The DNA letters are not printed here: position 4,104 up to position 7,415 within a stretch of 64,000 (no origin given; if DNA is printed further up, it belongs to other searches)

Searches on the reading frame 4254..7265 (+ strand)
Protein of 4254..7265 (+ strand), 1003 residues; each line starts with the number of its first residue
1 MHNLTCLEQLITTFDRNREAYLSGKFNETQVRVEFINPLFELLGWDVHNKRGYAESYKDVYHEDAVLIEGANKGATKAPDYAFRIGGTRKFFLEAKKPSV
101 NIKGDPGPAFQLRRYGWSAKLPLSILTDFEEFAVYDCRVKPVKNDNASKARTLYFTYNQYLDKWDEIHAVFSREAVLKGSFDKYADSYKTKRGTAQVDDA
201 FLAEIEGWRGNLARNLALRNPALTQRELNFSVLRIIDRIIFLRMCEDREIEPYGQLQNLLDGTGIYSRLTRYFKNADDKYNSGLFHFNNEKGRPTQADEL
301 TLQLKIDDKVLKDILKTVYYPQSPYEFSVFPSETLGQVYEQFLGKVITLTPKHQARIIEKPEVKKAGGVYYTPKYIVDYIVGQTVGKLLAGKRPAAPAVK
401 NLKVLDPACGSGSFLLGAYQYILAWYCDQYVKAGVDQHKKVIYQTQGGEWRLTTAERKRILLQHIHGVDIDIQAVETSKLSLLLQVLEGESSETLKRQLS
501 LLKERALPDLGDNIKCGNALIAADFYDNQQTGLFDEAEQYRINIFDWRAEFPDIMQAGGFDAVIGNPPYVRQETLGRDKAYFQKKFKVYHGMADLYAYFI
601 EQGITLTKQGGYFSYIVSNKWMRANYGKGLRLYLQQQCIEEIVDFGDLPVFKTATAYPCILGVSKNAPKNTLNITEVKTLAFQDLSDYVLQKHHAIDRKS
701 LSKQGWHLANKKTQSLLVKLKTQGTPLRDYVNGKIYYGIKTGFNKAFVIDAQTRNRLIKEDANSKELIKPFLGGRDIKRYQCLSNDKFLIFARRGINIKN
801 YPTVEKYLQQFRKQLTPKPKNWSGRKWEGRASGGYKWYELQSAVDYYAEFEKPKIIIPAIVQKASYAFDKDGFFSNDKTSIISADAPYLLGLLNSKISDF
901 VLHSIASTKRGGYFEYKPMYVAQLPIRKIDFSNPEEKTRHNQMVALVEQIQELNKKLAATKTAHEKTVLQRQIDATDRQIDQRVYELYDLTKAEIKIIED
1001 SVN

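Call 67: search_protein_families(library=padloc, proteins=[window:4254-7265:+], max_evalue=0.001)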
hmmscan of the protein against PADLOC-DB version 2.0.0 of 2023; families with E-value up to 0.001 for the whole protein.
window:4254-7265:+ (1003 aa): 72 families (the best 25 are shown)
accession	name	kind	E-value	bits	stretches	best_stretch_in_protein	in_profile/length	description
PDLC03604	REase_MTase_IIG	-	2.9e-222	738.6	1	6-996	9-1002/1011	Type IIG restriction enzyme-methyltransferase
PDLC03596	REase_MTase_IIG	-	1e-78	263.5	1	531-1001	680-1145/1148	Type IIG restriction enzyme-methyltransferase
PDLC03612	REase_MTase_IIG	-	2.5e-77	259.1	1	540-1000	783-1245/1247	Type IIG restriction enzyme-methyltransferase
PDLC03609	REase_MTase_IIG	-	1.6e-76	256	3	401-926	436-928/1066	Type IIG restriction enzyme-methyltransferase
PDLC03629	REase_MTase_IIG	-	2e-52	176.3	1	334-950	347-990/1182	Type IIG restriction enzyme-methyltransferase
PDLC03601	REase_MTase_IIG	-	7.6e-52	174.3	1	552-936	665-1062/1110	Type IIG restriction enzyme-methyltransferase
PDLC03250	MTase_II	-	2.6e-40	136.8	1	363-1000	159-770/775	Type II methyltransferase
PDLC02643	DrmMI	-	1.6e-37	126.9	2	538-990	846-1273/1347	DrmMI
PDLC03335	MTase_II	-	2.6e-37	126.8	2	558-930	194-575/607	Type II methyltransferase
PDLC03313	MTase_II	-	2.7e-37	126.5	1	554-957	139-540/563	Type II methyltransferase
PDLC03245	MTase_II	-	9.1e-37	124.8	2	559-929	158-533/577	Type II methyltransferase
PDLC02529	PglX|PglXI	-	8.7e-35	117.7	2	363-644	195-448/1189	PglX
PDLC03226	MTase_II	-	3.5e-34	116.4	3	551-668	120-238/579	Type II methyltransferase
PDLC03248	MTase_II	-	2e-25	87.5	1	558-955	84-501/521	Type II methyltransferase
PDLC02521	PglX|PglXI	-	4.3e-20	69.3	2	558-648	480-570/1174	PglX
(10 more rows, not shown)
